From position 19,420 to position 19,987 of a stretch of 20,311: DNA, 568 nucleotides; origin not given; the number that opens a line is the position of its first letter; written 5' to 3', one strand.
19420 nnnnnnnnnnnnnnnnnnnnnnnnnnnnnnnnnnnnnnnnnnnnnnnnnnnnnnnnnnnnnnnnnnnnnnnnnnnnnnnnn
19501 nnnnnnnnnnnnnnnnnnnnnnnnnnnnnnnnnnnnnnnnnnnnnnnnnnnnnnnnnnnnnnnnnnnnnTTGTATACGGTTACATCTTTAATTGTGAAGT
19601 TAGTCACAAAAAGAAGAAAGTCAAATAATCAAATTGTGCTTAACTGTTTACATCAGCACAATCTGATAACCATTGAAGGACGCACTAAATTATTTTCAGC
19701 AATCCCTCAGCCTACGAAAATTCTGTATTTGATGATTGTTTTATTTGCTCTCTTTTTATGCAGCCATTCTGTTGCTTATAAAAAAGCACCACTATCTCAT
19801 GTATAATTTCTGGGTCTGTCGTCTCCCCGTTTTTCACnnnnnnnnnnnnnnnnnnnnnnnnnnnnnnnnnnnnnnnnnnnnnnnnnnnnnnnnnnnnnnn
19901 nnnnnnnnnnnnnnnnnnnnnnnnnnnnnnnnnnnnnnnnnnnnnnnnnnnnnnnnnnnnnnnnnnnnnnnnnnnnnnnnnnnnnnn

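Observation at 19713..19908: Duplicated 17-mer and palindrome inside an AT-rich non-coding stretch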

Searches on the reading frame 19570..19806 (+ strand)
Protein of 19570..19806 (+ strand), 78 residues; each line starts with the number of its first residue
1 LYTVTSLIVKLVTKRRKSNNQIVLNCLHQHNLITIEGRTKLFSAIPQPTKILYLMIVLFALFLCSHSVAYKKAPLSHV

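Call 54: search_protein_families(proteins=[window:19570-19806:+], library=phrogs, max_evalue=0.1)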
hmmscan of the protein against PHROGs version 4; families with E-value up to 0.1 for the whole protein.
window:19570-19806:+ (78 aa): 0 families

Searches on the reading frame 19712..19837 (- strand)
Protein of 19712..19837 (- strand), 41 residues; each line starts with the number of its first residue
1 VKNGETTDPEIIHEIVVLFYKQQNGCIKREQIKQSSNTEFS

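Call 54: search_protein_families(proteins=[window:19712-19837:-], library=phrogs, max_evalue=0.1)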
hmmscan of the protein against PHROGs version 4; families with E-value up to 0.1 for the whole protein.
window:19712-19837:- (41 aa): 1 family
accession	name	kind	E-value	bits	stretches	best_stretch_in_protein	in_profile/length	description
phrog_18382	-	unknown function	0.094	14.1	0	2-25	27-49/55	-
